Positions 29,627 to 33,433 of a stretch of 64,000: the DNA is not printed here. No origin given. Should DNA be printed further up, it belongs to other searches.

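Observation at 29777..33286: One uninterrupted ORF joins a complete TatC to a complete, signal-peptide-bearing LptD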

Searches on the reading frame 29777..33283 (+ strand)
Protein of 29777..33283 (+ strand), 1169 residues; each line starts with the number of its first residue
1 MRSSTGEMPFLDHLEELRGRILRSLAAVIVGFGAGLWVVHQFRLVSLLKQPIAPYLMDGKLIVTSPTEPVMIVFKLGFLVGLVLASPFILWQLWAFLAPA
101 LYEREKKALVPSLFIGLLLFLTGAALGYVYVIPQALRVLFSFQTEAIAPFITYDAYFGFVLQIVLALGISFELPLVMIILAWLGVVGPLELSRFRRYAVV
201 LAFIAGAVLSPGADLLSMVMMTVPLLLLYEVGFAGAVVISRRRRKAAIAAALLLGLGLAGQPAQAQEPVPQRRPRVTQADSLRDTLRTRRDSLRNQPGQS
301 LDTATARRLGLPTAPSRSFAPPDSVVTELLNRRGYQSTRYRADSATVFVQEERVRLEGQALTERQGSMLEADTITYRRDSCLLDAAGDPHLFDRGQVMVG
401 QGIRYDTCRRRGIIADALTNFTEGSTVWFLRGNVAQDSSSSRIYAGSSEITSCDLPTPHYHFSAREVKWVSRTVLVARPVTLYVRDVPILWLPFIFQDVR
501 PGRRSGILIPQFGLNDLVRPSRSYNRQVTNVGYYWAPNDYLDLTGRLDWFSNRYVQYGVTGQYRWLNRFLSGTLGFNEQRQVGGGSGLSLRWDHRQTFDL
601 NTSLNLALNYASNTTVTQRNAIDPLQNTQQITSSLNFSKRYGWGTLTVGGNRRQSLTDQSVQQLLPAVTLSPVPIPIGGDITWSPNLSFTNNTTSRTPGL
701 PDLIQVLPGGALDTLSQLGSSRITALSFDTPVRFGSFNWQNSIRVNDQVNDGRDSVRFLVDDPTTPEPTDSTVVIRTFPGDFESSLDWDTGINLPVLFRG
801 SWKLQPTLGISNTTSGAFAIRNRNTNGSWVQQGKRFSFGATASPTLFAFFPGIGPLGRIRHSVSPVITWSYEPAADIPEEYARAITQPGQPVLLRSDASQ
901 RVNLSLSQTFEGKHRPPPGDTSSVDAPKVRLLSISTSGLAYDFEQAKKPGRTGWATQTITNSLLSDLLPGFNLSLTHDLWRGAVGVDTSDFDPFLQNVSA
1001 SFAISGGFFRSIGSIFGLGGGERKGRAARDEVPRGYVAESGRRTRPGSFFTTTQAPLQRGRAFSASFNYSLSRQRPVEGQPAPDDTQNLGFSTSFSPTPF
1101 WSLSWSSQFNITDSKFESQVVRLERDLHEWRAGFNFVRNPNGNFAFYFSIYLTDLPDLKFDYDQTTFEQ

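Call 3: search_protein_families(library=pfam, proteins=[window:29777-33283:+], max_evalue=0.01)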
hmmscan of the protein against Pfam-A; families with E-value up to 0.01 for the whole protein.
window:29777-33283:+ (1169 aa): 2 families
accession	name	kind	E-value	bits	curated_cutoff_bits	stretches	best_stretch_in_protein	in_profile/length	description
PF00902.23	TatC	-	4e-61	206.9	25.1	1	12-224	1-208/208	Sec-independent protein translocase protein (TatC)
PF19838.5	LptD_2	-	8.1e-34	117.5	22.5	2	476-671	2-202/464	LptD protein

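Call 4: search_protein_families(library=ncbifam, proteins=[window:29777-33283:+], max_evalue=0.01)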
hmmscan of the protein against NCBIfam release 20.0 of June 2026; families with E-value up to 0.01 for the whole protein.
window:29777-33283:+ (1169 aa): 5 families
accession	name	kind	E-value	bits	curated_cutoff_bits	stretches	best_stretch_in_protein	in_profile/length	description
TIGR00945.1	tatC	equivalog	1.9e-60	204.5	132.7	1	11-229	2-215/215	twin-arginine translocase subunit TatC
NF008174.0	PRK10921.1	equivalog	3.9e-41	141.3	432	1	8-244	7-242/258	Sec-independent protein translocase subunit TatC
TIGR01912.1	TatC-Arch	equivalog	2.4e-38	132.1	192.6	1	41-233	30-226/234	Sec-independent protein translocase TatC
NF002997.0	PRK03761.1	equivalog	0.00019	19.7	683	1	449-575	168-286/783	LPS assembly protein LptD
NF003358.0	PRK04423.1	equivalog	0.00023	19.5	944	1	447-516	164-234/799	LPS-assembly protein LptD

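Call 5: find_homologous_proteins(query=window:29777-33283:+, max_evalue=1e-10)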
Query window:29777-33283:+ (1169 aa): 1382 proteins with E <= 1e-10 among 8000 candidates; the best 120 are listed.
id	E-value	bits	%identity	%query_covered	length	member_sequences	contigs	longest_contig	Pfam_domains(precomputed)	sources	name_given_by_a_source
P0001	0.0e+0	2430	90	100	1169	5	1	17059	PF00902.24,PF19838.6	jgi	jgi:Tat protein translocase TatC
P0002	0.0e+0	2143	79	100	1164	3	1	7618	PF00902.24,PF19838.6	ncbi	-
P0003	0.0e+0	2111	78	100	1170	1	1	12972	PF00902.24,PF19838.6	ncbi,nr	ncbi:MAG TPA: twin-arginine translocase subunit TatC [Gemmatimonadales bacterium]|nr:twin-arginine t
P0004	0.0e+0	2110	79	100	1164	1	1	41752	PF00902.24,PF19838.6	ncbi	ncbi:MAG TPA: twin-arginine translocase subunit TatC [Gemmatimonadales bacterium]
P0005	0.0e+0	2096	78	100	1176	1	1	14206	PF00902.24,PF19838.6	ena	-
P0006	0.0e+0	2091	78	100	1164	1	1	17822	PF00902.24,PF19838.6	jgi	-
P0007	0.0e+0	2090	78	100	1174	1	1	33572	PF00902.24,PF19838.6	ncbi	-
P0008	0.0e+0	2082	78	100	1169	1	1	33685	PF00902.24,PF19838.6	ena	-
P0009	0.0e+0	2081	77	100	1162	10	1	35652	PF00902.24,PF19838.6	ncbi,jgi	ncbi:MAG TPA: twin-arginine translocase subunit TatC [Gemmatimonadales bacterium]|jgi:Tat protein tr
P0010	0.0e+0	2080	77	100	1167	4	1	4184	PF00902.24,PF19838.6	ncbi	ncbi:MAG: twin-arginine translocase subunit TatC [Gemmatimonadales bacterium]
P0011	0.0e+0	2079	77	100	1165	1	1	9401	PF00902.24,PF19838.6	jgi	jgi:Tat protein translocase TatC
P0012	0.0e+0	2076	77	100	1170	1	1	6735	PF00902.24,PF19838.6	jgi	jgi:Tat protein translocase TatC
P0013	0.0e+0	2071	77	100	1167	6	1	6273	PF00902.24,PF19838.6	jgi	jgi:Tat protein translocase TatC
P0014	0.0e+0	2068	76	100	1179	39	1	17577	PF00902.24,PF19838.6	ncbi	-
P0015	0.0e+0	2066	76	100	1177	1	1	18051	PF00902.24,PF19838.6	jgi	jgi:Tat protein translocase TatC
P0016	0.0e+0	2064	77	99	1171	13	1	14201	PF00902.24,PF19838.6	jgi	jgi:Tat protein translocase TatC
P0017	0.0e+0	2064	77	100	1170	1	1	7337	PF00902.24,PF19838.6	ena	-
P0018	0.0e+0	2063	77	100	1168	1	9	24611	PF00902.24,PF19838.6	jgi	jgi:sec-independent protein translocase protein TatC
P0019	0.0e+0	2062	77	100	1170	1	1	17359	PF00902.24,PF19838.6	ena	-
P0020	0.0e+0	2062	76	100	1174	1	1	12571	PF00902.24,PF19838.6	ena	-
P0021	0.0e+0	2061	77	99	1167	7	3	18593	PF00902.24,PF19838.6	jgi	jgi:Tat protein translocase TatC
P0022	0.0e+0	2060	77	100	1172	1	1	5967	PF00902.24,PF19838.6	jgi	jgi:Tat protein translocase TatC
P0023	0.0e+0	2059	77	100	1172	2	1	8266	PF00902.24,PF19838.6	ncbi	-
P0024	0.0e+0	2058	77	100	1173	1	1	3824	PF00902.24,PF19838.6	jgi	jgi:sec-independent protein translocase protein TatC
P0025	0.0e+0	2057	77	100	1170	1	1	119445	PF00902.24,PF19838.6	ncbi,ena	-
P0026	0.0e+0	2056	76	100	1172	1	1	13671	PF00902.24,PF19838.6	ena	-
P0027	0.0e+0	2056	77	100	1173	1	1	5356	PF00902.24,PF19838.6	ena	-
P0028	0.0e+0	2055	77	99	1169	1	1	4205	PF00902.24,PF19838.6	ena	-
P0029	0.0e+0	2055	76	100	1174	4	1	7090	PF00902.24,PF19838.6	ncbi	-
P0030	0.0e+0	2054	76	100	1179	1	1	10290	PF00902.24,PF19838.6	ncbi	-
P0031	0.0e+0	2053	76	100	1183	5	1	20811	PF00902.24,PF19838.6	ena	-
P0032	0.0e+0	2052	77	100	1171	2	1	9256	PF00902.24,PF19838.6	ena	-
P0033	0.0e+0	2052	77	100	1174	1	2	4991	PF00902.24,PF19838.6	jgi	jgi:sec-independent protein translocase protein TatC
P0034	0.0e+0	2051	77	100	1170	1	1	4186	PF00902.24,PF19838.6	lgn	-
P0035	0.0e+0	2051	76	100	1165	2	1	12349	PF00902.24,PF19838.6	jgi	jgi:sec-independent protein translocase protein TatC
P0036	0.0e+0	2050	75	100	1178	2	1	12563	PF00902.24,PF19838.6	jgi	jgi:sec-independent protein translocase protein TatC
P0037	0.0e+0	2049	76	100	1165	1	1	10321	PF00902.24,PF19838.6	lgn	-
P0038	0.0e+0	2049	75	100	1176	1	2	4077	PF00902.24,PF19838.6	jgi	jgi:sec-independent protein translocase protein TatC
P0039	0.0e+0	2049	76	99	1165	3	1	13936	PF00902.24,PF19838.6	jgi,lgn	-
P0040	0.0e+0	2048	76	100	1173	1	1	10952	PF00902.24,PF19838.6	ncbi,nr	ncbi:MAG: twin-arginine translocase subunit TatC [Gemmatimonadota bacterium]|nr:twin-arginine transl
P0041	0.0e+0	2048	76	100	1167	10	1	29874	PF00902.24,PF19838.6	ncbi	ncbi:MAG: twin-arginine translocase subunit TatC [Gemmatimonadales bacterium]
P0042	0.0e+0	2047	76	100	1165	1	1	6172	PF00902.24,PF19838.6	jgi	jgi:sec-independent protein translocase protein TatC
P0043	0.0e+0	2046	76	100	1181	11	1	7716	PF00902.24,PF19838.6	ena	-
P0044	0.0e+0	2045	76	99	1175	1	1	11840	PF00902.24,PF19838.6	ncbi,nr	ncbi:MAG: twin-arginine translocase subunit TatC [Gemmatimonadales bacterium]|nr:twin-arginine trans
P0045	0.0e+0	2045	77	100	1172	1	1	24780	PF00902.24,PF19838.6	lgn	-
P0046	0.0e+0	2044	75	100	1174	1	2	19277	PF00902.24,PF19838.6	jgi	jgi:Tat protein translocase TatC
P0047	0.0e+0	2044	75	100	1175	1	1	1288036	PF00902.24,PF19838.6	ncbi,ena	-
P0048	0.0e+0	2044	76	100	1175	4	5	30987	PF00902.24,PF19838.6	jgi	jgi:sec-independent protein translocase protein TatC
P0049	0.0e+0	2044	77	100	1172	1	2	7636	PF00902.24,PF19838.6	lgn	-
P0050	0.0e+0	2043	75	100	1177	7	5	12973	PF00902.24,PF19838.6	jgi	jgi:sec-independent protein translocase protein TatC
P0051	0.0e+0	2043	78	98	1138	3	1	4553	PF00902.24,PF19838.6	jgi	jgi:Tat protein translocase TatC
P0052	0.0e+0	2042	77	100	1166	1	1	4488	PF00902.24,PF19838.6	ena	-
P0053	0.0e+0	2041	76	100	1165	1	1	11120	PF00902.24,PF19838.6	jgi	-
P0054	0.0e+0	2039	76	100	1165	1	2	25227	PF00902.24,PF19838.6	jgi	jgi:sec-independent protein translocase protein TatC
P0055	0.0e+0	2039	75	100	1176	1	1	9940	PF00902.24,PF19838.6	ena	-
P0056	0.0e+0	2038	76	100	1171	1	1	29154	PF00902.24,PF19838.6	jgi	jgi:Tat protein translocase TatC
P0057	0.0e+0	2038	76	99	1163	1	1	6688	PF00902.24,PF19838.6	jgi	jgi:sec-independent protein translocase protein TatC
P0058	0.0e+0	2037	76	100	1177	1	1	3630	PF00902.24,PF19838.6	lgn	-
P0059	0.0e+0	2037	76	100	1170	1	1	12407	PF00902.24,PF19838.6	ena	-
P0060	0.0e+0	2036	76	100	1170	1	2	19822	PF00902.24,PF19838.6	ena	-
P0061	0.0e+0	2036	75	100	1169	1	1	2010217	PF00902.24,PF19838.6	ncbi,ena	-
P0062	0.0e+0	2035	76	99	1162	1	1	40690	PF00902.24,PF19838.6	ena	-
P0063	0.0e+0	2035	76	100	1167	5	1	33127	PF00902.24,PF19838.6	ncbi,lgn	ncbi:hypothetical protein BH24GEM1_BH24GEM1_23070 [soil metagenome]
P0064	0.0e+0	2034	77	100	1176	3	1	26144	PF00902.24,PF19838.6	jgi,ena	-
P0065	0.0e+0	2034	76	100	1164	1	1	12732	PF00902.24,PF19838.6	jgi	jgi:Tat protein translocase TatC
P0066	0.0e+0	2033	76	100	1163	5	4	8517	PF00902.24,PF19838.6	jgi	jgi:Tat protein translocase TatC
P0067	0.0e+0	2032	76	100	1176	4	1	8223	PF00902.24,PF19838.6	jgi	-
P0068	0.0e+0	2032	74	100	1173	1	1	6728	PF00902.24,PF19838.6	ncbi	-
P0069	0.0e+0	2032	76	100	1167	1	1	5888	PF00902.24,PF19838.6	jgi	jgi:Tat protein translocase TatC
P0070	0.0e+0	2031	76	100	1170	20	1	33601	PF00902.24,PF19838.6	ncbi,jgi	jgi:sec-independent protein translocase protein TatC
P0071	0.0e+0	2031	75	100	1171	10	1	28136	PF00902.24,PF19838.6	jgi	jgi:Tat protein translocase TatC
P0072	0.0e+0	2030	75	100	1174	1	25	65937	PF00902.24,PF19838.6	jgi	jgi:sec-independent protein translocase protein TatC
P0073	0.0e+0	2028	75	100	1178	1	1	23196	PF00902.24,PF19838.6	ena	-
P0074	0.0e+0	2028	75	100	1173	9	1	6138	PF00902.24,PF19838.6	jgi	jgi:sec-independent protein translocase protein TatC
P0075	0.0e+0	2028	75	100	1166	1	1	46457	PF00902.24,PF19838.6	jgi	jgi:Tat protein translocase TatC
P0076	0.0e+0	2027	76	100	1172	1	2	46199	PF00902.24,PF19838.6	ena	-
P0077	0.0e+0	2027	75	100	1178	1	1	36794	PF00902.24,PF19838.6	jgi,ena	jgi:sec-independent protein translocase protein TatC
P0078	0.0e+0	2027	76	100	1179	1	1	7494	PF00902.24,PF19838.6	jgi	jgi:sec-independent protein translocase protein TatC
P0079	0.0e+0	2027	76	100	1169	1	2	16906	PF00902.24,PF19838.6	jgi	jgi:Tat protein translocase TatC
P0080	0.0e+0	2027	74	100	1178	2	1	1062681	PF00902.24,PF19838.6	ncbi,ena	-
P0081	0.0e+0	2025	76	99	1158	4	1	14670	PF00902.24,PF19838.6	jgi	jgi:Tat protein translocase TatC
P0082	0.0e+0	2024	76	100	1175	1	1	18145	PF00902.24,PF19838.6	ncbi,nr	ncbi:MAG TPA: twin-arginine translocase subunit TatC [Gemmatimonadales bacterium]|nr:twin-arginine t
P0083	0.0e+0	2024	76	100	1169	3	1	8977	PF00902.24,PF19838.6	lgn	-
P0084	0.0e+0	2022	77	99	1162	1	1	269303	PF00902.24,PF19838.6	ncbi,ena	-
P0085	0.0e+0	2022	74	100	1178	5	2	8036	PF00902.24,PF19838.6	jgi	jgi:Tat protein translocase TatC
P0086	0.0e+0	2021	75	100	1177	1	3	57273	PF00902.24,PF19838.6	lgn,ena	-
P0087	0.0e+0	2021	75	100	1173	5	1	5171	PF00902.24,PF19838.6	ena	-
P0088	0.0e+0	2021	76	100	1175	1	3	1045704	PF00902.24,PF19838.6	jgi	jgi:sec-independent protein translocase protein TatC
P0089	0.0e+0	2017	75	100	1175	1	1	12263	PF00902.24,PF19838.6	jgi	jgi:sec-independent protein translocase protein TatC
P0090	0.0e+0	2017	76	100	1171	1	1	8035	PF00902.24,PF19838.6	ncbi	-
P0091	0.0e+0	2017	75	100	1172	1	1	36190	PF00902.24,PF19838.6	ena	-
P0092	0.0e+0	2016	75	100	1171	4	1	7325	PF00902.24,PF19838.6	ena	-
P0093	0.0e+0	2015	75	100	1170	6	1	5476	PF00902.24,PF19838.6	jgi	jgi:sec-independent protein translocase protein TatC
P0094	0.0e+0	2015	75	100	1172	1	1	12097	PF00902.24,PF19838.6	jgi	jgi:Tat protein translocase TatC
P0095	0.0e+0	2013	74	100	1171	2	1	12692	PF00902.24,PF19838.6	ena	-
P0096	0.0e+0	2013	75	100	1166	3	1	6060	PF00902.24,PF19838.6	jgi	-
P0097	0.0e+0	2012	75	99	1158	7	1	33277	PF00902.24,PF19838.6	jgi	jgi:sec-independent protein translocase protein TatC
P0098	0.0e+0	2012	75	99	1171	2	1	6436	PF00902.24,PF19838.6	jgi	jgi:Tat protein translocase TatC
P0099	0.0e+0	2010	75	100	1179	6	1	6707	PF00902.24,PF19838.6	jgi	jgi:Tat protein translocase TatC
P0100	0.0e+0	2010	75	100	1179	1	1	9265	PF00902.24,PF19838.6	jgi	jgi:sec-independent protein translocase protein TatC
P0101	0.0e+0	2010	75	100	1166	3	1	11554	PF00902.24,PF19838.6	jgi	jgi:Tat protein translocase TatC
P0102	0.0e+0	2010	75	100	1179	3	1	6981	PF00902.24,PF19838.6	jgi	-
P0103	0.0e+0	2009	75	100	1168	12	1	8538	PF00902.24,PF19838.6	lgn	-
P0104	0.0e+0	2009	76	99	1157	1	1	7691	PF00902.24,PF19838.6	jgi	jgi:Tat protein translocase TatC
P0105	0.0e+0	2008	75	100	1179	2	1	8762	PF00902.24,PF19838.6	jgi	jgi:sec-independent protein translocase protein TatC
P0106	0.0e+0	2008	75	99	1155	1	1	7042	PF00902.24,PF19838.6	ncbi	ncbi:MAG: twin-arginine translocase subunit TatC [Gemmatimonadales bacterium]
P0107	0.0e+0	2007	76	99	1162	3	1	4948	PF00902.24,PF19838.6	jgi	jgi:Tat protein translocase TatC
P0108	0.0e+0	2006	75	100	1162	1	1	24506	PF00902.24,PF19838.6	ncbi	ncbi:MAG: twin-arginine translocase subunit TatC [Gemmatimonadales bacterium]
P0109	0.0e+0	2006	75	100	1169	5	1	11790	PF00902.24,PF19838.6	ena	-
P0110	0.0e+0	2004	74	100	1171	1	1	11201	PF00902.24,PF19838.6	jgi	jgi:Tat protein translocase TatC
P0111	0.0e+0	2003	75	100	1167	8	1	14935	PF00902.24,PF19838.6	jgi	jgi:Tat protein translocase TatC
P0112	0.0e+0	2003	75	99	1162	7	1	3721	PF00902.24,PF19838.6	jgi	jgi:Tat protein translocase TatC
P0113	0.0e+0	2003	75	100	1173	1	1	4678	PF00902.24,PF19838.6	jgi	jgi:Tat protein translocase TatC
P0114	0.0e+0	2002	75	100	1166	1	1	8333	PF00902.24,PF19838.6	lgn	-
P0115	0.0e+0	2002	74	100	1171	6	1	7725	PF00902.24,PF19838.6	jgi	jgi:sec-independent protein translocase protein TatC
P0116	0.0e+0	2002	74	100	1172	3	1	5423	PF00902.24,PF19838.6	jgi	jgi:sec-independent protein translocase protein TatC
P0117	0.0e+0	2001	74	100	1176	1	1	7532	PF00902.24,PF19838.6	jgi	jgi:sec-independent protein translocase protein TatC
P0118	0.0e+0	2001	74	100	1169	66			PF00902.24,PF19838.6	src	-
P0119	0.0e+0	2000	75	100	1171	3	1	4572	PF00902.24,PF19838.6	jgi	jgi:Tat protein translocase TatC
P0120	0.0e+0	2000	75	100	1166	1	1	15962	PF00902.24,PF19838.6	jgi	-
